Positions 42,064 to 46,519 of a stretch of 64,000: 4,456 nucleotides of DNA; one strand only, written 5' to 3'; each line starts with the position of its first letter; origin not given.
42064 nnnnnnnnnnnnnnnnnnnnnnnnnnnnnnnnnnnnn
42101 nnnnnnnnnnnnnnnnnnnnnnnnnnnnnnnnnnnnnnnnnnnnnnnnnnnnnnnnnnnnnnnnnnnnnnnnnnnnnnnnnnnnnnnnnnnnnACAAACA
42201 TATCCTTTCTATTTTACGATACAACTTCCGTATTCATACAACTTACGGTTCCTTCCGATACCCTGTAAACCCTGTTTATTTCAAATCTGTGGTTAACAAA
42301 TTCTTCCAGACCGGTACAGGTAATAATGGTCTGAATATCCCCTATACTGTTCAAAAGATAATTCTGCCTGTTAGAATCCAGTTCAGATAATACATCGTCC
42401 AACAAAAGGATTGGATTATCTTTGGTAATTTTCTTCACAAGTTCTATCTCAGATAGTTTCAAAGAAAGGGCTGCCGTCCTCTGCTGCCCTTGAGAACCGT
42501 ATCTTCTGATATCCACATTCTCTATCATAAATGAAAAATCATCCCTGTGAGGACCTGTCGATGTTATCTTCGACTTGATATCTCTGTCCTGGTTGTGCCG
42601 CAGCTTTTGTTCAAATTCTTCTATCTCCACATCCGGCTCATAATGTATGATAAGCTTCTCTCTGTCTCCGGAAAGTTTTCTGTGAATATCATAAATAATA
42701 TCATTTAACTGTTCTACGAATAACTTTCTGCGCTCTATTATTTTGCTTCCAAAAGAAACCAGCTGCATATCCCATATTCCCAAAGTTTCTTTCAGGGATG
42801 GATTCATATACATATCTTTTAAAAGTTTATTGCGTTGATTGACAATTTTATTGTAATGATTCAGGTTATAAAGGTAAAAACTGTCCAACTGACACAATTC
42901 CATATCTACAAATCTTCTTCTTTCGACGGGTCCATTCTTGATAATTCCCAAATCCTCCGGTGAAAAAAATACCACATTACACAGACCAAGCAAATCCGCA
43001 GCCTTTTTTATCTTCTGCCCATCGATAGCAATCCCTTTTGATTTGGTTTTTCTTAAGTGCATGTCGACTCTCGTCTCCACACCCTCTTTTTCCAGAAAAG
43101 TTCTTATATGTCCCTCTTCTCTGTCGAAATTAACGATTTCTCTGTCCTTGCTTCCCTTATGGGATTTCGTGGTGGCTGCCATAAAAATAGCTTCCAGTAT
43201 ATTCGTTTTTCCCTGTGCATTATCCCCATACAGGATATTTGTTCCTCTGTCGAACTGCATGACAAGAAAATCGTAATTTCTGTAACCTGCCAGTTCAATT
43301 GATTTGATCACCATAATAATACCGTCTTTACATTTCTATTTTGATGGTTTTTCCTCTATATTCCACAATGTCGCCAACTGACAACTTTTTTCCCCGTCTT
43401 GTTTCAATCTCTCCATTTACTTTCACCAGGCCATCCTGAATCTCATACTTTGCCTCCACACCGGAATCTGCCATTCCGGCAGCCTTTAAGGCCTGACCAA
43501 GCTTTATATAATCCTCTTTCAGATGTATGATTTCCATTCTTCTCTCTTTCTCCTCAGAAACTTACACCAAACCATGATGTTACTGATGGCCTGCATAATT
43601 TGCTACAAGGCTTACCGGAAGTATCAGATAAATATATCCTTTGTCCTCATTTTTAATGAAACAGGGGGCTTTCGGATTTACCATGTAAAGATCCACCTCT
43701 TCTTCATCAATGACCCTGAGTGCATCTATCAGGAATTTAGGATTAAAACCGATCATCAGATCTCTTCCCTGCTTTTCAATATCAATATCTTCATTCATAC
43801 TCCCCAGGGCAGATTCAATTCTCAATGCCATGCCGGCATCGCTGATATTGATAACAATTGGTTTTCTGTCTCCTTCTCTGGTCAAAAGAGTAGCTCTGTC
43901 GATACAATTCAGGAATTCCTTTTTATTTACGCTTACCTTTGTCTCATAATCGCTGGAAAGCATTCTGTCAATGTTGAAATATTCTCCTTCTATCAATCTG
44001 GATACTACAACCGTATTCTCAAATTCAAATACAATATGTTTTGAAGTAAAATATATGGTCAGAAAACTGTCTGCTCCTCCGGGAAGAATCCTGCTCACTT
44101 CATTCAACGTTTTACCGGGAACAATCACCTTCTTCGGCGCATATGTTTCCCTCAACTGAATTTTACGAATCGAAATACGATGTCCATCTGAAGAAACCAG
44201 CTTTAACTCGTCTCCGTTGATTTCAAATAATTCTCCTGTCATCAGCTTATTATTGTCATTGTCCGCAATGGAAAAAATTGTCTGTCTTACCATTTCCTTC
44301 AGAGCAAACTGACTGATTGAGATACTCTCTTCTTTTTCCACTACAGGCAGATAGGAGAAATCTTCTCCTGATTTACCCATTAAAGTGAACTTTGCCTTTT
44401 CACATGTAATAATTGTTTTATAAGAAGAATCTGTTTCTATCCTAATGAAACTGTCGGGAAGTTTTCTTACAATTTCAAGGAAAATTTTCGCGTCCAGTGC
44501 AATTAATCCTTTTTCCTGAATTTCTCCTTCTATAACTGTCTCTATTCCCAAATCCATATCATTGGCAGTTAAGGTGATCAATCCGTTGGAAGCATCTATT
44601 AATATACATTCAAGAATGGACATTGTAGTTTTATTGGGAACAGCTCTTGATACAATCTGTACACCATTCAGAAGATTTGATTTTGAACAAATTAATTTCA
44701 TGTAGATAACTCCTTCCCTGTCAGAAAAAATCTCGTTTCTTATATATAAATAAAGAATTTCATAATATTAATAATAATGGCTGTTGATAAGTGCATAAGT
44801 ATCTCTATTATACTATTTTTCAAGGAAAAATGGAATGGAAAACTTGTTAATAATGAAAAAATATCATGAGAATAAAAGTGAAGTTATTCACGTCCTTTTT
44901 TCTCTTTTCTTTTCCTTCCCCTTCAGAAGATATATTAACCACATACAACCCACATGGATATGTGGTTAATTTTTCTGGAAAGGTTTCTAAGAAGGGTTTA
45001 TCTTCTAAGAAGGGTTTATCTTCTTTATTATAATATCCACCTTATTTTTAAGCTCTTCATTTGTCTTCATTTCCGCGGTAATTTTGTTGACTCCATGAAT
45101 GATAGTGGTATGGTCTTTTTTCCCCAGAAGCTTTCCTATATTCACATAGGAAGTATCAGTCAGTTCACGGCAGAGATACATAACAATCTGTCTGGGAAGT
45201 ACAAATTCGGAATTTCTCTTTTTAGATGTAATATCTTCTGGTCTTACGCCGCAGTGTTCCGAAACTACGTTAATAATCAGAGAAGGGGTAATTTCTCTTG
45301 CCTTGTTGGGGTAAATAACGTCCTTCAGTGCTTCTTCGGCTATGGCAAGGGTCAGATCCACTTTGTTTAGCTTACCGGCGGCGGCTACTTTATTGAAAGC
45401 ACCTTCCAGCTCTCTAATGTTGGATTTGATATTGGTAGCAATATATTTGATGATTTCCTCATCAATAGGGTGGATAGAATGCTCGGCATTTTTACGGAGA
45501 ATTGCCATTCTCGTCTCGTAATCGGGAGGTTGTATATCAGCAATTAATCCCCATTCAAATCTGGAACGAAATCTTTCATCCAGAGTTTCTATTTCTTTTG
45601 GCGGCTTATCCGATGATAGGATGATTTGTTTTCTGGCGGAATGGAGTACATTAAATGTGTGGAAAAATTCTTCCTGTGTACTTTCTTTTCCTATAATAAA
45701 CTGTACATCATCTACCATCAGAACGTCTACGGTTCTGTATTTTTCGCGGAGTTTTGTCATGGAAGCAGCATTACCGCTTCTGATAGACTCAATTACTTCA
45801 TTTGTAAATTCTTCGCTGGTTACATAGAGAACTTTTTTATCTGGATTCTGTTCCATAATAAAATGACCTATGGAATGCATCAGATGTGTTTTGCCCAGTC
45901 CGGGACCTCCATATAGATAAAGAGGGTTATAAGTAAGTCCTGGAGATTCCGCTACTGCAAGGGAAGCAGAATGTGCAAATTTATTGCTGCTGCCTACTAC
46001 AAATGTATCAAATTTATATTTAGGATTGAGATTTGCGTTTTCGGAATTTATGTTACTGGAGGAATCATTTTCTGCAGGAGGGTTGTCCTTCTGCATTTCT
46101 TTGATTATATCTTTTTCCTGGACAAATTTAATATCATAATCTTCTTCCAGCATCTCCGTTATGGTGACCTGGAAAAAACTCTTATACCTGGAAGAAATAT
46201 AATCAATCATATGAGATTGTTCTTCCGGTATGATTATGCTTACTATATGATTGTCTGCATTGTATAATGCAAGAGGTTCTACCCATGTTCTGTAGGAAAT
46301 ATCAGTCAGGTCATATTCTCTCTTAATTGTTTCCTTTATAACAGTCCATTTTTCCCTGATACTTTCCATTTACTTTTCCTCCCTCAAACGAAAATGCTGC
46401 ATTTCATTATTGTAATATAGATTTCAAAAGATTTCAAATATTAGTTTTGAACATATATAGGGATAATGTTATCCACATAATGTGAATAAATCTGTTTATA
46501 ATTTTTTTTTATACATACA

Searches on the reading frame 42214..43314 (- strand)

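Call 88: search_protein_families(library=pfam, proteins=[window:42214-43314:-], max_evalue=0.00001)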
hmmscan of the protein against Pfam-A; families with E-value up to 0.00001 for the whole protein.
window:42214-43314:- (366 aa): 3 families
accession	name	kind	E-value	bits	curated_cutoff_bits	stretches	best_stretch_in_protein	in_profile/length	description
PF02463.25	SMC_N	-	1.3e-16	61.2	40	1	3-354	2-216/220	RecF/RecN/SMC N terminal domain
PF13476.12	AAA_23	-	2e-10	42.1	27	1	5-240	1-165/201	AAA domain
PF13175.12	AAA_15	-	6.2e-09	36.4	32.1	1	1-112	1-55/374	AAA ATPase domain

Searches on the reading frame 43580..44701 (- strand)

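Call 88: search_protein_families(library=pfam, proteins=[window:43580-44701:-], max_evalue=0.00001)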
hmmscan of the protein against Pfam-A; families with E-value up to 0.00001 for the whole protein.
window:43580-44701:- (373 aa): 3 families
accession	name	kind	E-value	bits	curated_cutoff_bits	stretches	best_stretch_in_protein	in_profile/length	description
PF00712.24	DNA_pol3_beta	-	7.8e-34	116.8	24.4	1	1-118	1-119/120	DNA polymerase III beta subunit, N-terminal domain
PF02767.21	DNA_pol3_beta_2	-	2e-26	93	27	1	129-241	2-114/116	DNA polymerase III beta subunit, central domain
PF02768.20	DNA_pol3_beta_3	-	1.7e-20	73.5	27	1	247-363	3-120/121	DNA polymerase III beta subunit, C-terminal domain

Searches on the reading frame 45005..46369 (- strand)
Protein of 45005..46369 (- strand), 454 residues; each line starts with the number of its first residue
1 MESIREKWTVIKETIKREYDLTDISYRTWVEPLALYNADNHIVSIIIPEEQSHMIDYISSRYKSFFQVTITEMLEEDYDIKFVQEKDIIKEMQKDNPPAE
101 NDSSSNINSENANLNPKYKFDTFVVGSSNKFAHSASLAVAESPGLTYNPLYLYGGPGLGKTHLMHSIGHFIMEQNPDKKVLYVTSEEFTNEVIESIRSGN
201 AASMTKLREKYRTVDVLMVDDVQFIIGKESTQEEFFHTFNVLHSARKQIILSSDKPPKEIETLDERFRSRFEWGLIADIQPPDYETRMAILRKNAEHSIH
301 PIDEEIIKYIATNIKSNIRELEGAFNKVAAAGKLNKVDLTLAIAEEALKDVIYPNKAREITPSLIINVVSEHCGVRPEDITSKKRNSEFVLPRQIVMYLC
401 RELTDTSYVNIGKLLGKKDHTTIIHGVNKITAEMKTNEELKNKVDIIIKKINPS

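Call 88: search_protein_families(library=pfam, proteins=[window:45005-46369:-], max_evalue=0.00001)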
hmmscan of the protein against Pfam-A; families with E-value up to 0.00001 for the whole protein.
window:45005-46369:- (454 aa): 4 families
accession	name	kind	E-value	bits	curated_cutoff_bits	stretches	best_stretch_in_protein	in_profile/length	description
PF00308.24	Bac_DnaA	-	6.5e-70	234.9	23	1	114-277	1-161/162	Bacterial DnaA ATPAse domain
PF08299.17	Bac_DnaA_C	-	4.2e-29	100.8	31.5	1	363-430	2-69/69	Bacterial dnaA protein helix-turn-helix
PF01695.23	IstB_IS21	-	5.1e-07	29.9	24.1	1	150-257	95-196/238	IstB-like ATP binding protein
PF00004.35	AAA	-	8.1e-06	26.8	21.2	0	150-271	1-123/131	ATPase family associated with various cellular activities (AAA)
